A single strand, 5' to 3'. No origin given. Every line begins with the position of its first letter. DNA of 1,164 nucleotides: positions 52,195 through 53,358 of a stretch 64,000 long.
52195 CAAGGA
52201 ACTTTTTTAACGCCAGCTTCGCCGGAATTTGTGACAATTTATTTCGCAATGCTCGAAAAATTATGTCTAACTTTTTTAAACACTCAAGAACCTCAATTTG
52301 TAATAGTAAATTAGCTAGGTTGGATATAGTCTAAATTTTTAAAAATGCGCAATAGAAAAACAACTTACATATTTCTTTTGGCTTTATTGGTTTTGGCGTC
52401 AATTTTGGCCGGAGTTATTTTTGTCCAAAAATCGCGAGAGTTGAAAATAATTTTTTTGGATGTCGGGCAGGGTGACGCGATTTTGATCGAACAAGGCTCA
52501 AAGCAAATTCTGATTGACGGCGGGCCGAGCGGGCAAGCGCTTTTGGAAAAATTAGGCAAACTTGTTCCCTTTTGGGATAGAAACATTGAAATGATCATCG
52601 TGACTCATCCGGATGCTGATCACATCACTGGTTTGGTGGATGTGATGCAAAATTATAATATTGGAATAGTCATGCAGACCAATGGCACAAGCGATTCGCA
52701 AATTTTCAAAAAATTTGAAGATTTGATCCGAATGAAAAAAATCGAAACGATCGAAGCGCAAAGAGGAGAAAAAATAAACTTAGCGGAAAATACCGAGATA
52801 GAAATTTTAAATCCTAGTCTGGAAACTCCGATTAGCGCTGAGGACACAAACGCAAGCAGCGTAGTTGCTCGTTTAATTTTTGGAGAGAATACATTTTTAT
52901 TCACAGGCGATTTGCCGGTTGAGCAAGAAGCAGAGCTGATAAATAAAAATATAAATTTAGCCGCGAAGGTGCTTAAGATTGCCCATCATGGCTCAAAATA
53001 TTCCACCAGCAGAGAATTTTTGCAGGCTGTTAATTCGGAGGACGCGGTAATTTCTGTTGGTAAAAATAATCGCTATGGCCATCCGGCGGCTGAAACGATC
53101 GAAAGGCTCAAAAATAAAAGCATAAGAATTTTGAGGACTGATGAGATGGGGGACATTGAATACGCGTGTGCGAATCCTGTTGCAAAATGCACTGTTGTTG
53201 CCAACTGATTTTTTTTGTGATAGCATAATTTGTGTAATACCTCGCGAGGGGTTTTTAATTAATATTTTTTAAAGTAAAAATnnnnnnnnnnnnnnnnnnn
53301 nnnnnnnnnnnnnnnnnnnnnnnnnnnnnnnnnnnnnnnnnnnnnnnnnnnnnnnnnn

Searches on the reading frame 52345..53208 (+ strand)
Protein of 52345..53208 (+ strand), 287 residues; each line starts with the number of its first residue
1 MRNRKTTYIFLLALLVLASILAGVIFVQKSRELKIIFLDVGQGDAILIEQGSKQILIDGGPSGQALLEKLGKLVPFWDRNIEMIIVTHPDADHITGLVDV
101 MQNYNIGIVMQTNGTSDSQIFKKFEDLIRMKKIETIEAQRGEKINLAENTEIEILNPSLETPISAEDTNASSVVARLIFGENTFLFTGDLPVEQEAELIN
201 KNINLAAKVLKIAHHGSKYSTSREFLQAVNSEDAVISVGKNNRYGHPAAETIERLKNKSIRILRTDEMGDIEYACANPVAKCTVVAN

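Call 67: search_protein_families(library=pfam, proteins=[window:52345-53208:+], max_evalue=0.001)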
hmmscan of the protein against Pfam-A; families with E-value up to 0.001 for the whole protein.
window:52345-53208:+ (287 aa): 5 families
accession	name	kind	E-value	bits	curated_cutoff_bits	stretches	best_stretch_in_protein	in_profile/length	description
PF00753.33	Lactamase_B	-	6e-16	59.4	22.7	1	39-239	2-195/196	Metallo-beta-lactamase superfamily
PF12706.13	Lactamase_B_2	-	1.5e-07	31.7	27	1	54-194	2-148/200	Beta-lactamase superfamily domain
PF19583.5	ODP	-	7.6e-06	26.4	27.2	1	45-156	5-111/194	ODP family beta lactamase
PF12175.13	WSS_VP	-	0.0006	19.8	24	0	97-154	67-121/201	White spot syndrome virus structural envelope protein VP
PF25281.1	MBL_MAP1B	-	0.00069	19.2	37.6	1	30-105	19-89/279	MAP1B MBL-like domain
